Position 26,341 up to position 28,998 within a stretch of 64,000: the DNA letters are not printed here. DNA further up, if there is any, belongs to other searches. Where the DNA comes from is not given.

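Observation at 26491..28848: Transketolase fused to a histone H1 / AlgP / Hc1-like lysine-alanine repeat tail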

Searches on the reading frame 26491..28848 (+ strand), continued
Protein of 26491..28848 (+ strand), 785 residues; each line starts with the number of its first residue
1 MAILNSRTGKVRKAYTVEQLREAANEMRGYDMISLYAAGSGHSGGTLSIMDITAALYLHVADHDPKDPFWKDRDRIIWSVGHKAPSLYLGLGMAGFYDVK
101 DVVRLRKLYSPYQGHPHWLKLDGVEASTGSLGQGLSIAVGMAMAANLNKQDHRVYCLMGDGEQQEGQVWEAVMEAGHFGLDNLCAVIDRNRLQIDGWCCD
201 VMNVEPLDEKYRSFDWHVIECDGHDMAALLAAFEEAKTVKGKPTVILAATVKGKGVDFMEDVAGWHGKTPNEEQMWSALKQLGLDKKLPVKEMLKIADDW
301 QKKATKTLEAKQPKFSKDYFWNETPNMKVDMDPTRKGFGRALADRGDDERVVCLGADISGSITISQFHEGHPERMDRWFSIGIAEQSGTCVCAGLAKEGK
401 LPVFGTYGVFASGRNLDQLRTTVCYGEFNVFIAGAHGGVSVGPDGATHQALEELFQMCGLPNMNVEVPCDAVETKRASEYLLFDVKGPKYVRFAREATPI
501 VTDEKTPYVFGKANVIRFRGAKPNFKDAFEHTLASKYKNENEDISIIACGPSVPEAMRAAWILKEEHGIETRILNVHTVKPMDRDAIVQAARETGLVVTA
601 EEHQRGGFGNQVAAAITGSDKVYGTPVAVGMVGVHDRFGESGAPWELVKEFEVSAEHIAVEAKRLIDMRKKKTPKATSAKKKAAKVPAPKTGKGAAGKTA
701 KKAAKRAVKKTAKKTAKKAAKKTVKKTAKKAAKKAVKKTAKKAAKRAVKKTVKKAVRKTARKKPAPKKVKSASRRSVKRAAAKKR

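Call 12: find_related_loci(query=window:26491-28848:+, collection=genome_contigs, flank=10000)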
Query window:26491-28848:+ (785 aa) in genome_contigs; peptide patterns used: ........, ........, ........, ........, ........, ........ (x = any residue, [..] = any of these).
107 stretches matched a pattern; 77 encode a relative of the query (tblastn E <= 1e-3); 77 distinct loci.
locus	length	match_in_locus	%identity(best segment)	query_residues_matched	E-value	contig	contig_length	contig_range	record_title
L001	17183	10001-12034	91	1-678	0e+0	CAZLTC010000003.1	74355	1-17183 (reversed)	MAG TPA_asm: uncultured bacterium isolate SRP185410_co2_414 genome assembly, contig: NODE_274_length_74355_cov_9.102463,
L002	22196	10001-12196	84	1-742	0e+0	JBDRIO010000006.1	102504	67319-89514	MAG: Candidatus Eisenbacteria bacterium isolate MEGAHIT-group-1.590 k141_981635, whole genome shotgun sequence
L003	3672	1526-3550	87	1-675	0e+0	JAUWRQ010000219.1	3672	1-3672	MAG: Candidatus Eisenbacteria bacterium isolate CSMAG_2532 CSMAG_2532_k127_8812936_length_3672_cov_11.0000, whole genome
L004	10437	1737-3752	85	1-672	0e+0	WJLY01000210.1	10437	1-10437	MAG: Candidatus Effluviviaceae Genus IV sp. isolate Bin_501 k141_3170215, whole genome shotgun sequence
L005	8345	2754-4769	82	1-672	0e+0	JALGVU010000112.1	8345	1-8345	MAG: bacterium isolate Meg19_46_Bin_182 Meg19_46_Bin_182_scaffold_17321, whole genome shotgun sequence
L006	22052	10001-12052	80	1-684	0e+0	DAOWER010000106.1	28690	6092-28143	MAG TPA_asm: Candidatus Eisenbacteria bacterium isolate CSMAG_1944 CSMAG_1944_k141_1328346_length_28690_cov_24.6409, who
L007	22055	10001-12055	80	1-685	0e+0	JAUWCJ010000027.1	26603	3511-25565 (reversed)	MAG: Candidatus Eisenbacteria bacterium isolate CSMAG_2135 CSMAG_2135_k141_708600_length_26603_cov_11.0000, whole genome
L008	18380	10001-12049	80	1-683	0e+0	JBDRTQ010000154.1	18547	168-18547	MAG: Candidatus Eisenbacteria bacterium isolate MEGAHIT-group-3.92 k141_258849, whole genome shotgun sequence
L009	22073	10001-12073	79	1-693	0e+0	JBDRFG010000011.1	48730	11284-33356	MAG: Candidatus Eisenbacteria bacterium isolate MEGAHIT-group-1.358 k141_11505092, whole genome shotgun sequence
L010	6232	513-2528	81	1-672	0e+0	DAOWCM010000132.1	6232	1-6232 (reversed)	MAG TPA_asm: Candidatus Eisenbacteria bacterium isolate CSMAG_1887 CSMAG_1887_k141_3456206_length_6232_cov_18.3845, whol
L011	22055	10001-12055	79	1-685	0e+0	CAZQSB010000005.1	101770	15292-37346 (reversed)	MAG TPA_asm: uncultured bacterium isolate SRP332253_co2_189 genome assembly, contig: NODE_138_length_101770_cov_5.847731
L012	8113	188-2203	80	1-672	0e+0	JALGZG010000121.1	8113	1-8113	MAG: bacterium isolate SY70-5-8_Bin_20 SY70-5-8_Bin_20_scaffold_8829, whole genome shotgun sequence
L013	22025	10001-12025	80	1-675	0e+0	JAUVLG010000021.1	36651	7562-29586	MAG: Candidatus Eisenbacteria bacterium isolate CSMAG_500 CSMAG_500_k141_304057_length_36651_cov_24.9855, whole genome s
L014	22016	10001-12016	81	1-672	0e+0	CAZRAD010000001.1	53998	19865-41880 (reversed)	MAG TPA_asm: uncultured bacterium isolate binchicken_co334_58 genome assembly, contig: NODE_862_length_53998_cov_6.18997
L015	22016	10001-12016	79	1-672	0e+0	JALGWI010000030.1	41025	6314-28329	MAG: bacterium isolate Meg22_46_Bin_130 Meg22_46_Bin_130_scaffold_1708, whole genome shotgun sequence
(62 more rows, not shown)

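Call 14: search_protein_representatives(protein=window:26491-28848:+)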
Query: 785 residues. Proteins with E-value up to 0.001 (for the whole library): 28146; up to 1e-10: 13197; up to 1e-30: 2817. The best 150 are listed.
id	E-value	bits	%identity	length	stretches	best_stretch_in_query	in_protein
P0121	7.6e-254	861.2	58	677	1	1-669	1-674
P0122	2.4e-198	677.7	48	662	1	3-659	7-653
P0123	3.3e-186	637.5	52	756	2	239-668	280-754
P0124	1.6e-168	579.1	48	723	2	95-659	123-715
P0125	3.8e-140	485.2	39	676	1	1-673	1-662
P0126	1.7e-137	476.5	44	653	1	19-670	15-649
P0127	4.9e-134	465.0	44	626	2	17-284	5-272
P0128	2.2e-131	456.3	39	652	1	16-667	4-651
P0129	3.1e-130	452.5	63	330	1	337-663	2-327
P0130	3.8e-129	448.9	41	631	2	10-516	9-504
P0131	1.0e-125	437.5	69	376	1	331-611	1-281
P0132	2.0e-124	433.3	42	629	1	18-666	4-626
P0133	1.8e-123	430.1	72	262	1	313-569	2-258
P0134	8.6e-120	418.0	55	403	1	259-618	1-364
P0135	1.5e-119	417.1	74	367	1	381-624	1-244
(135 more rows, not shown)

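Call 29: search_solved_structures(query=window:26491-28848:+, max_evalue=1e-30, show_alignments=1)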
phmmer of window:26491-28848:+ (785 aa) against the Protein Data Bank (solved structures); distinct sequences matched with E-value up to 1e-30: 43.
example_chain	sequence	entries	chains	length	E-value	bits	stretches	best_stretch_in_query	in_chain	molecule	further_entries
6rjb_A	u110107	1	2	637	9.4e-90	305.3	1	17-666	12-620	Transketolase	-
4kxu_A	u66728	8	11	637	1.2e-89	305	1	17-666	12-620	Transketolase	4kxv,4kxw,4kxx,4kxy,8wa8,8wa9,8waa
3ooy_A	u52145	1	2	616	2.4e-89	304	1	17-664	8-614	Transketolase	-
6ha3_A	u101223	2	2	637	3e-89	303.7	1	17-666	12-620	Transketolase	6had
3mos_A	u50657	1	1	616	5e-89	302.9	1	17-659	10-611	Transketolase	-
6yak_AAA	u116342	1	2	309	5.4e-76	259.9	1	19-285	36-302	N-terminal component of the split chain transketolase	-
6yaj_AAA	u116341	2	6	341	9.6e-59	202.8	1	333-667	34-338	C-terminal chain of split transketolase from Carboxydothermus hydrogenoformans | C-terminal component of the split chain transketolase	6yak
3m34_A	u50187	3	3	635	6.2e-51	177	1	14-482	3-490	Transketolase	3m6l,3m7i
5vrb_A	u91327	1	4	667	1.2e-50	176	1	21-304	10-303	Transketolase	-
3kom_A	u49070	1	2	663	1.2e-50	176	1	21-287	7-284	Transketolase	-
3l84_A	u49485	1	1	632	1.5e-50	175.8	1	17-482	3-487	Transketolase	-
1qgd_A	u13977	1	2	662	5.3e-49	170.6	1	21-305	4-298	PROTEIN (TRANSKETOLASE)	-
8qmf_A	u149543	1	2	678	8.2e-49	170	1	22-305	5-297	Transketolase 2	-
8r3o_A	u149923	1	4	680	1.7e-48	168.9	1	21-303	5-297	Transketolase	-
2r5n_A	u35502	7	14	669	2.6e-48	168.3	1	20-305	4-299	Transketolase 1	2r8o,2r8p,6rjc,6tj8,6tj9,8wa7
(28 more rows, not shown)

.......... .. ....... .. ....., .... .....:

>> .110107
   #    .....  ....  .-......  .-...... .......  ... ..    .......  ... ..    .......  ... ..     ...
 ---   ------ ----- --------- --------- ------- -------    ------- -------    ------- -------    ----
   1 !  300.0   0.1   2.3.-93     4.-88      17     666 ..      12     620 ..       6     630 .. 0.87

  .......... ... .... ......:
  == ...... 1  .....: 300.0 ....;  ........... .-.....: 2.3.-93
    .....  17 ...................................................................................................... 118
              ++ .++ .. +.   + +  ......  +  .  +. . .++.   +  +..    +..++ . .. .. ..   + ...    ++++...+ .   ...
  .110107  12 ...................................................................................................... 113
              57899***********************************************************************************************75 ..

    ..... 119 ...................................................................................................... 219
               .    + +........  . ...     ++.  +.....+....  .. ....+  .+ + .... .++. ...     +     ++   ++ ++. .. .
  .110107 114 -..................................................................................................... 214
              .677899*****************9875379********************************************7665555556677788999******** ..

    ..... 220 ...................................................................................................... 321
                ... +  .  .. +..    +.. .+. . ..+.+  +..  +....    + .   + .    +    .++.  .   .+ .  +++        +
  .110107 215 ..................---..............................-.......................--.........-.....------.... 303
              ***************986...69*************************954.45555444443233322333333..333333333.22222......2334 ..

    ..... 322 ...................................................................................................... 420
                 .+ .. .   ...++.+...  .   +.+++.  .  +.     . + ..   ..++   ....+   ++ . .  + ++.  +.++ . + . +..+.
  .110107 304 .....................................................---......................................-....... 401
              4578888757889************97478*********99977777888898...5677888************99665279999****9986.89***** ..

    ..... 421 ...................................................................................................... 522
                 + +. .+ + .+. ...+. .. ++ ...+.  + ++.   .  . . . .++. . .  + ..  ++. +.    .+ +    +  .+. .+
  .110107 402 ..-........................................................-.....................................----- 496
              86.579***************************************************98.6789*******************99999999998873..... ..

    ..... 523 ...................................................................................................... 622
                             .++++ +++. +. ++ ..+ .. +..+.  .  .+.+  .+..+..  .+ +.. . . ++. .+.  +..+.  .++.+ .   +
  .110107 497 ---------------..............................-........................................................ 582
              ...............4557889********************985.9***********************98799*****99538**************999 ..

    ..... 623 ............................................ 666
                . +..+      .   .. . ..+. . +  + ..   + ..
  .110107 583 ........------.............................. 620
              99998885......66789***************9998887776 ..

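Call 30: list_cluster_members(proteins=[P0001, P0002, P0006, P0013, P0017, P0020, P0024, P0030, P0032, P0042])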
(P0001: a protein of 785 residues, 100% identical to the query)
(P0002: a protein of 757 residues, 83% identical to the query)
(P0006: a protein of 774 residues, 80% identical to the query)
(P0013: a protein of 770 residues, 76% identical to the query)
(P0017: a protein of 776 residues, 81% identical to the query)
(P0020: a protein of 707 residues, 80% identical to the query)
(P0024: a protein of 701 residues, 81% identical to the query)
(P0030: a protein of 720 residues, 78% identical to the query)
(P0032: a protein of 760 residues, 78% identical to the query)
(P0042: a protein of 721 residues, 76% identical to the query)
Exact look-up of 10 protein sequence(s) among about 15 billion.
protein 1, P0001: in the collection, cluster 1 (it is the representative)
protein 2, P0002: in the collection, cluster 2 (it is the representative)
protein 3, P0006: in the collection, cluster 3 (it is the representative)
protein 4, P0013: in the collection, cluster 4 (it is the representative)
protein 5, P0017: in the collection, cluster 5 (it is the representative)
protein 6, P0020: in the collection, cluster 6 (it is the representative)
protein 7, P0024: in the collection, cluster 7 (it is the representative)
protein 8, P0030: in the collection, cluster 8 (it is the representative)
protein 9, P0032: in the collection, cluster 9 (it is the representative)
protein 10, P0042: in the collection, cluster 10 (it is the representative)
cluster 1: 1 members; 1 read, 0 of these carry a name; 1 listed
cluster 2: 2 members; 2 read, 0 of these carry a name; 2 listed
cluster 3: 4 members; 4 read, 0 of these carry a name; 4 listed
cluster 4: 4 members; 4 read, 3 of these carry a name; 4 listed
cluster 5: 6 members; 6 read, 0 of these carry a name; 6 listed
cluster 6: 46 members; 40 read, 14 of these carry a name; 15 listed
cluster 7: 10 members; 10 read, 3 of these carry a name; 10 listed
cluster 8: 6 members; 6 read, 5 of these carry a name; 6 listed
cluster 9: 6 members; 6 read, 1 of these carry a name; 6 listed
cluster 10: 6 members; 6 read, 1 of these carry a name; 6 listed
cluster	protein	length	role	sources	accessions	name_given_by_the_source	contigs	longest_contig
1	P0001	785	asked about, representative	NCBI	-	-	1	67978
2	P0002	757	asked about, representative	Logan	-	-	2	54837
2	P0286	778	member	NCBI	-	-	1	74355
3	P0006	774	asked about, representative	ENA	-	-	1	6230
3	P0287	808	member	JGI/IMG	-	-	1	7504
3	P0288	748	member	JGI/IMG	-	-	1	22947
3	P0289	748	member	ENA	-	-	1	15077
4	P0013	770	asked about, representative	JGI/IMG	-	transketolase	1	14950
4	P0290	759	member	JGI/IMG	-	transketolase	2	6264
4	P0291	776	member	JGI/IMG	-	transketolase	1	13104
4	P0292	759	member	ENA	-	-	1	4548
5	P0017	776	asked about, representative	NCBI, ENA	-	-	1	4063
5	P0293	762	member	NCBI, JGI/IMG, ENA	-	-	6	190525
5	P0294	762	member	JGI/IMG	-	-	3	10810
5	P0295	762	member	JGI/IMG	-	-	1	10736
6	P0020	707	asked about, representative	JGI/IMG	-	transketolase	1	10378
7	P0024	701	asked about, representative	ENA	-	-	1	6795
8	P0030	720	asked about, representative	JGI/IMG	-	transketolase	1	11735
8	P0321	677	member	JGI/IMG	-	transketolase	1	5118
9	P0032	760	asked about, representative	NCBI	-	-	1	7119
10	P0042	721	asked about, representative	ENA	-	-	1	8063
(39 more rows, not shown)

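Call 37: predict_structure(alignment_id=A1)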
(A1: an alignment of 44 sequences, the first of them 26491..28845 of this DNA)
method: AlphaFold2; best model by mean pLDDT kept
length: 785 residues; sequences in the alignment: 44
mean_pLDDT: 70.9   pTM: 0.68
mean pLDDT of the five models: 70.9, 69.5, 68.5, 66.7, 65.5
residues with pLDDT >= 90: 148; 70-90: 316; 50-70: 133; < 50: 188
segments of 3 or more residues with pLDDT < 50: 109-119, 194-198, 308-325, 358-361, 436-451, 635-653, 674-685, 687-737, 739-764, 766-780
pLDDT, mean of each block of 10 residues (from residue 1): 72 86 91 77 65 90 82 79 69 85 65 40 61 81 91 83 64 89 88 49 69 93 93 93 92 81 64 90 91 84 55 34 55 77 88 67 71 85 67 87 65 60 74 54 35 52 80 89 87 68 89 91 86 92 90 81 84 89 92 90 64 86 84 49 33 62 86 49 44 45 45 42 40 46 43 46 45 44 46
secondary structure, 60 per line:
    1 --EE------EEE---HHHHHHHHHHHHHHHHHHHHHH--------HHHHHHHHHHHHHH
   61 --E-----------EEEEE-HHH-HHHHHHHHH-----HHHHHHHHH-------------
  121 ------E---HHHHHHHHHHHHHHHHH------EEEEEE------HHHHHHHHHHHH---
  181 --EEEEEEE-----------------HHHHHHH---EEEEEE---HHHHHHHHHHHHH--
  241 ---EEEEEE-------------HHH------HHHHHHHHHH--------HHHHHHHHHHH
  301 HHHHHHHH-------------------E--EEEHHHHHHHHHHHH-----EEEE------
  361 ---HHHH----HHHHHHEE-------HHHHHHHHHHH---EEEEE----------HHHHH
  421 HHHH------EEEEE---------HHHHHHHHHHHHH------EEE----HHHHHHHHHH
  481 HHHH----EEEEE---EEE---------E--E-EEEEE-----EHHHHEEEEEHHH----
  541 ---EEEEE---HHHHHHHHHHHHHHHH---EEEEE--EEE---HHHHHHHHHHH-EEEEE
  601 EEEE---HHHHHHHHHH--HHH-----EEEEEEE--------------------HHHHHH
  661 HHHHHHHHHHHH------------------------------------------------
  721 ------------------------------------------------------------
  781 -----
elements in order (helices of 4 or more, strands of 3 or more residues): E11-13 H17-38 H47-60 E75-79 H85-93 H99-107 H131-147 E154-159 H166-177 E183-189 H207-213 E217-222 H226-238 E244-249 H272-281 H290-308 E331-333 H334-345 E351-354 H364-367 H372-377 H387-397 E401-405 H416-424 E431-435 H445-457 E464-466 H471-484 E489-493 E497-499 E514-518 H525-528 E529-533 E544-548 H552-567 E571-575 E578-580 H584-594 E596-604 H608-617 E628-634 H655-672
